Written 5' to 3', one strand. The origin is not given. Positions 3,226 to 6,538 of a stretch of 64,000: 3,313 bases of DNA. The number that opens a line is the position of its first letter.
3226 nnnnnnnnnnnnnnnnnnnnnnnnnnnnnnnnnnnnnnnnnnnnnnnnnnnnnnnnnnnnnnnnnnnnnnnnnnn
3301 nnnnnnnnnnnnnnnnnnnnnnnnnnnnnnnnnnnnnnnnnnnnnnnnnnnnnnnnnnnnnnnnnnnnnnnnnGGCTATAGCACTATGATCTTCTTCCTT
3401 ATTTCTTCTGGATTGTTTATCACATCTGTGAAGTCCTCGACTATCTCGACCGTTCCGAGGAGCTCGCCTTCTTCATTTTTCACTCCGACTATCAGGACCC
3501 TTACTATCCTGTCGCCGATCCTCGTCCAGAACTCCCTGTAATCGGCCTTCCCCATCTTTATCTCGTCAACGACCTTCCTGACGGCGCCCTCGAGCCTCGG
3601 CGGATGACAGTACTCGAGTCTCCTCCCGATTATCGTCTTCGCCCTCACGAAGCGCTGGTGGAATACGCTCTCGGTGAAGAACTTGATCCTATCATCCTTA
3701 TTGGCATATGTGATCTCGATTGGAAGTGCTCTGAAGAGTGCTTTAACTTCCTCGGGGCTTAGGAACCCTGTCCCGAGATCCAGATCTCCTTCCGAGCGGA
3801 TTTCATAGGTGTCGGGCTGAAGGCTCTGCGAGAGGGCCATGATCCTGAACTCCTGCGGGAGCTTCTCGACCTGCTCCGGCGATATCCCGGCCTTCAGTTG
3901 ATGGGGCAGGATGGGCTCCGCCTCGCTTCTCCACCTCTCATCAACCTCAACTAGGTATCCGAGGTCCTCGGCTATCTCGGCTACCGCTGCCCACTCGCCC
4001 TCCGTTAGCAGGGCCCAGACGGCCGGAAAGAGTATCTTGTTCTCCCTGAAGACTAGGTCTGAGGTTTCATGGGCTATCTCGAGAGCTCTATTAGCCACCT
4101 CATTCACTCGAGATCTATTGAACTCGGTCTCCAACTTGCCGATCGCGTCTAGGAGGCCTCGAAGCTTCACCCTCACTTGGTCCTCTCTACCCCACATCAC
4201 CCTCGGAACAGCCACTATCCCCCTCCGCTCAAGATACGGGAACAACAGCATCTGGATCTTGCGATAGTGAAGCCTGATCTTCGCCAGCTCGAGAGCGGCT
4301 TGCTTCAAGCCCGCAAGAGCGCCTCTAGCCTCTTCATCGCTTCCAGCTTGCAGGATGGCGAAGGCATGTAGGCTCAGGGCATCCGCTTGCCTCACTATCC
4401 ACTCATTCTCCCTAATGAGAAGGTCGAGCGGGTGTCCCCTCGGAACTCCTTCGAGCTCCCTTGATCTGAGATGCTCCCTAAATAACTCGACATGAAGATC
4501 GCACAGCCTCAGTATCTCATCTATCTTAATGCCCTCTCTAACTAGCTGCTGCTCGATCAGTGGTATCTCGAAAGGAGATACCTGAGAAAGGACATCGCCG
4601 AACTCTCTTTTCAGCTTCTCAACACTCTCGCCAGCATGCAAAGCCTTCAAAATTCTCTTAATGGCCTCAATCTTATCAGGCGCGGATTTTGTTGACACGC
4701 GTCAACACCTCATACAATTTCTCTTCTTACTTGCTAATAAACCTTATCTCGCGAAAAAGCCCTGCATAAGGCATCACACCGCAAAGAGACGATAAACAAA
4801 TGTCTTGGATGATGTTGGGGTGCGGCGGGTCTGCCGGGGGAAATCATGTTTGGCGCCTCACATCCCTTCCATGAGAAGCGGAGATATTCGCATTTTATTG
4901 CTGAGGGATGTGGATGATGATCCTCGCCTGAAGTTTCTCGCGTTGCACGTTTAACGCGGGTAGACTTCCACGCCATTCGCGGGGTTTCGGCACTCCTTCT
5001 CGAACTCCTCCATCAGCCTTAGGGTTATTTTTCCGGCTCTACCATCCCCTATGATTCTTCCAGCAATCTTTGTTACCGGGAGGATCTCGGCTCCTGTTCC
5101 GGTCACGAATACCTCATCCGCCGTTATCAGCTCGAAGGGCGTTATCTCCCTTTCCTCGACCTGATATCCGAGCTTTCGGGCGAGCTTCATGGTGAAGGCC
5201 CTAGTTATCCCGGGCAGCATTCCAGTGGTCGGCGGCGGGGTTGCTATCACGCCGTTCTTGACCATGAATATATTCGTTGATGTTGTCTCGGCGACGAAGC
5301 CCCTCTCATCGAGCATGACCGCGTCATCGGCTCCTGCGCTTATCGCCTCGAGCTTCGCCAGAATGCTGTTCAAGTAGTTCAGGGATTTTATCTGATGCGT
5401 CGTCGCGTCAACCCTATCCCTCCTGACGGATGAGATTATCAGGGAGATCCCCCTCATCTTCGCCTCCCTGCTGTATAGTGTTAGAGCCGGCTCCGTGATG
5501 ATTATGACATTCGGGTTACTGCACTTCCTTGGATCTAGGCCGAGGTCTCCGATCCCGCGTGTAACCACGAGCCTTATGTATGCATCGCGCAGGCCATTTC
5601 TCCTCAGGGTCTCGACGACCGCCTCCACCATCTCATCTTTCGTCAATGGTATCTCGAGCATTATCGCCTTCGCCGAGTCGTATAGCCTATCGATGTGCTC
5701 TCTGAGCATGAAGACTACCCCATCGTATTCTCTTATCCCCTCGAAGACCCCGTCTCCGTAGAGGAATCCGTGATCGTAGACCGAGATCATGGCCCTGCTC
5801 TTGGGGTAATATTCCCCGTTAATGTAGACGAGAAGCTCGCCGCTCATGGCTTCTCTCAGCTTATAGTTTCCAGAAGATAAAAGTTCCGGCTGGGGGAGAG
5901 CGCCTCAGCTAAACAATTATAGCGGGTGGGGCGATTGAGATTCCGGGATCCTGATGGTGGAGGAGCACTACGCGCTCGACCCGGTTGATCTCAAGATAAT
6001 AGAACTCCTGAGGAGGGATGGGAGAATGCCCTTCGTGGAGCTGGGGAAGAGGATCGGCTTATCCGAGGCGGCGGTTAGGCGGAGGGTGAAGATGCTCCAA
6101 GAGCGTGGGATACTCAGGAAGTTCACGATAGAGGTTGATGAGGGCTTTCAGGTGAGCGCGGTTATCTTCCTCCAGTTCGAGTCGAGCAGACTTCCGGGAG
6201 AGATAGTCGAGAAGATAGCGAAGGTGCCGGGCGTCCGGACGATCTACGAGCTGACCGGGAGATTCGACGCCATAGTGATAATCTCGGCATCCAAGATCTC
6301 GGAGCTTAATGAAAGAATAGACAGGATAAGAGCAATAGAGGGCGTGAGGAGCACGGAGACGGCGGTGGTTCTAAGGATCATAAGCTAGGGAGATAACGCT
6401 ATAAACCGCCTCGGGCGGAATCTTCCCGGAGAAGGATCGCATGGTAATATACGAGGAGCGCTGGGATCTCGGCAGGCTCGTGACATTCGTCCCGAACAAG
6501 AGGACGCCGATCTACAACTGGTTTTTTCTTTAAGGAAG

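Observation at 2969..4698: Two-gene sensor/regulator module: DUF1858-hemerythrin-DUF438-PAS protein co-transcribed with an HTH/Cys-cluster regulator, directly upstream of htrA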

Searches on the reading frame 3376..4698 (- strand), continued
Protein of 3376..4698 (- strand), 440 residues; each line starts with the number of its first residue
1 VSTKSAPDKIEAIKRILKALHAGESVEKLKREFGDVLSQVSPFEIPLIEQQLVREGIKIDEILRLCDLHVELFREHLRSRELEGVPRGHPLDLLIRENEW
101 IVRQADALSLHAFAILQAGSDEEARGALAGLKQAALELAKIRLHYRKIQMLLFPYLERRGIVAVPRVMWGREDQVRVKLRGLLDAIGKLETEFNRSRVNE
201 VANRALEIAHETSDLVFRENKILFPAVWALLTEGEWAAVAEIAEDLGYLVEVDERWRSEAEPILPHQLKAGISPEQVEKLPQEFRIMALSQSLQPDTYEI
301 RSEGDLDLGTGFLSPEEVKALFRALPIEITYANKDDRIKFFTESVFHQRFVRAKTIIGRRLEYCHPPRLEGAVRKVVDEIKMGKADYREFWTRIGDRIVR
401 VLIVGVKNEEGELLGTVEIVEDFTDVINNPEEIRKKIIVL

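Call 64: search_solved_structures(query=A4, max_evalue=10, show_alignments=0)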
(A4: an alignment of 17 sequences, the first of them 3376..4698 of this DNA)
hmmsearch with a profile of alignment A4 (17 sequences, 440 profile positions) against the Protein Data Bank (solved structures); distinct sequences matched with E-value up to 10: 5.
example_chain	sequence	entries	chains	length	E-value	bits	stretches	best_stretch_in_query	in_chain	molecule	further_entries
3cax_A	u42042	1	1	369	2.1e-93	317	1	84-424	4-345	Uncharacterized protein PF0695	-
2qkp_A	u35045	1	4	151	6.7e-22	81.4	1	308-425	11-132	Uncharacterized protein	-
9dm3_A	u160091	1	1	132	0.16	14.3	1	167-247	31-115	naphthalenediimide binding protein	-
8hqo_a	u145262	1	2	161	0.96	11.7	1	238-290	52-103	Tail terminator protein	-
8bcp_C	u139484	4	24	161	0.97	11.6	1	238-290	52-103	Tail tube terminator protein p142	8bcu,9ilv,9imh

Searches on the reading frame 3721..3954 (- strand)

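Call 65: search_protein_families(library=pfam, proteins=[window:3721-3954:-], max_evalue=10)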
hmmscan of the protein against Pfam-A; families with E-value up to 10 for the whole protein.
seq(78 aa): 2 families
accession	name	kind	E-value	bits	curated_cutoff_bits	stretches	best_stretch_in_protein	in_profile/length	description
PF16275.10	SF1-HH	-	0.063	14.1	29.3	1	8-55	5-59/114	Splicing factor 1 helix-hairpin domain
PF13405.12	EF-hand_6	-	0.23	11.8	25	1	61-77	13-29/30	EF-hand domain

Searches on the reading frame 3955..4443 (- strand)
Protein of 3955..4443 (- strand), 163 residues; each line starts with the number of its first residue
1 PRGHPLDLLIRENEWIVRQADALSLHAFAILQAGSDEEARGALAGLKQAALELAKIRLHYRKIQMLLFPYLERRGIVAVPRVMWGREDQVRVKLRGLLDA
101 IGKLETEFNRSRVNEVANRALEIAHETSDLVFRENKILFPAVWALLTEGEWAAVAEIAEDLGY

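Call 65: search_protein_families(library=pfam, proteins=[window:3955-4443:-], max_evalue=10)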
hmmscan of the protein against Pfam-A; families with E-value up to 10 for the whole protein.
seq(163 aa): 1 family
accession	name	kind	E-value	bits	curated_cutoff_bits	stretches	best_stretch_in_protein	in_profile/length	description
PF01814.28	Hemerythrin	-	3.6e-09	37.6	25.3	1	4-142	1-127/127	Hemerythrin HHE cation binding domain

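Call 76: search_solved_structures(query=window:3955-4443:-, max_evalue=10, show_alignments=4)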
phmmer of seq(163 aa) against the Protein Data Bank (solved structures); distinct sequences matched with E-value up to 10: 2.
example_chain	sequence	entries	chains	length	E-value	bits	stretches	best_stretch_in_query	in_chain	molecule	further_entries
3cax_A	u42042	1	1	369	5.5e-29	105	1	1-163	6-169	Uncharacterized protein PF0695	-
7vrx_A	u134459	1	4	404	0.44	14.4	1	13-121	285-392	Aminotransferase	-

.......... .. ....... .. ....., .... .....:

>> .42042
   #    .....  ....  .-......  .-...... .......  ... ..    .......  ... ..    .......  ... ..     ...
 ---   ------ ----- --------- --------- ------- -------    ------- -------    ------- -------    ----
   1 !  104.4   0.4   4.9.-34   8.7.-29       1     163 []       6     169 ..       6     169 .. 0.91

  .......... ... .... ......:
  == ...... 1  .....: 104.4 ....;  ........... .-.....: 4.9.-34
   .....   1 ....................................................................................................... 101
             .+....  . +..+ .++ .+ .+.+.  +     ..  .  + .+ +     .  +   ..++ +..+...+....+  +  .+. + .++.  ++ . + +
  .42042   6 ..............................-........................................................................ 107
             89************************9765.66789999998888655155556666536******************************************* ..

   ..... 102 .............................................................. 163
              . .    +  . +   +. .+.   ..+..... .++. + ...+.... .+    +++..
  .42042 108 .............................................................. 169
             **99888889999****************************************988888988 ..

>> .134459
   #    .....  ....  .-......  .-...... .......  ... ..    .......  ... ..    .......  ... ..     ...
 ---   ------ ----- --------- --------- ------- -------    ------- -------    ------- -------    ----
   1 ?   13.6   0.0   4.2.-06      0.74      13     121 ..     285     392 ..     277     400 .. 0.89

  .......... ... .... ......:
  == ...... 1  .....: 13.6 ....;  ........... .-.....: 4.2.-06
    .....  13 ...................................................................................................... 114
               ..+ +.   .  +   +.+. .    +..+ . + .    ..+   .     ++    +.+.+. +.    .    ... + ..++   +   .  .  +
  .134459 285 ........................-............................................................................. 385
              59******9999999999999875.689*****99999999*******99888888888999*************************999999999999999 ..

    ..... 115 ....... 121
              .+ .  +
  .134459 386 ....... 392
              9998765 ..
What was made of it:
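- Closest known: Pyrococcus furiosus PF0695, PDB 3cax. Different: It keeps more canonical ligands (HYNREE, TKHDE) than the window protein (HYRKIQ, GREDQ) (call 76).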

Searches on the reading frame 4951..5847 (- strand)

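Call 3: search_protein_families(library=pfam, proteins=[window:4951-5847:-], max_evalue=0.01)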
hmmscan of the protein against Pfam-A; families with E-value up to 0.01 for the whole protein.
window:4951-5847:- (298 aa): 1 family
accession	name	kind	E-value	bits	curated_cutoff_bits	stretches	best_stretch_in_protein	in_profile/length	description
PF01063.24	Aminotran_4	-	1e-65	222.2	28.5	1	33-261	1-223/223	Amino-transferase class IV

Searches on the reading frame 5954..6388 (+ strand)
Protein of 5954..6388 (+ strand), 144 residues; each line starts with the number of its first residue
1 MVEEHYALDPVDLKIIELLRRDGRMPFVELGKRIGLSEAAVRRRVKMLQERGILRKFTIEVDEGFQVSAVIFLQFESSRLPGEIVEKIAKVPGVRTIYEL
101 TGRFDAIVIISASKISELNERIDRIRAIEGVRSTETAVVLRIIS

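Call 3: search_protein_families(library=pfam, proteins=[window:5954-6388:+], max_evalue=0.01)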
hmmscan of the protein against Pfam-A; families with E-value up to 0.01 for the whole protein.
window:5954-6388:+ (144 aa): 15 families
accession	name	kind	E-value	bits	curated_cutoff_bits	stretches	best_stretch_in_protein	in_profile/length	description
PF13404.12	HTH_AsnC-type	-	3.7e-16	59.1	27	1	8-48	1-41/42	AsnC-type helix-turn-helix domain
PF13412.12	HTH_24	-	1.5e-14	53.7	21.9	1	8-55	1-48/48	Winged helix-turn-helix DNA-binding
PF01037.27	AsnC_trans_reg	-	9e-14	51.6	25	1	83-141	13-72/73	Lrp/AsnC ligand binding domain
PF22451.2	NirdL-like_HTH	-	1.4e-06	28.3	27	1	25-55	17-47/47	Siroheme decarboxylase NirDL-like HTH domain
PF09339.16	HTH_IclR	-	1.7e-06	28.1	22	1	13-56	6-50/52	IclR helix-turn-helix domain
PF12840.13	HTH_20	-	7.7e-06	26.2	27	1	8-55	2-49/51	Helix-turn-helix domain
PF24034.1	DUF7343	-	2.1e-05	24.7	27.6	1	14-59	7-53/62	Domain of unknown function (DUF7343)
PF01047.28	MarR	-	4.7e-05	23.6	24.6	1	11-62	4-55/59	MarR family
PF08279.18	HTH_11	-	7.7e-05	22.9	25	1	13-60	3-47/55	HTH domain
PF03927.19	NapD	-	0.00042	20.8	28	1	83-135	17-68/76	NapD protein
PF22482.2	AsnC_trans_reg_3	-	0.0013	19.3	24.4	1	83-142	26-85/95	PF0864 C-terminal dimeric alpha+beta barrel domain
PF08220.18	HTH_DeoR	-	0.0013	18.9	21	1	14-56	4-46/57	DeoR-like helix-turn-helix domain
PF12802.13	MarR_2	-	0.0027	18.3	27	1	16-56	11-52/61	MarR family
PF04545.22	Sigma70_r4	-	0.0033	17.3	24.1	1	8-46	5-42/50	Sigma-70, region 4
PF01022.26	HTH_5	-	0.0048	17.2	22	0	9-56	1-47/47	Bacterial regulatory protein, arsR family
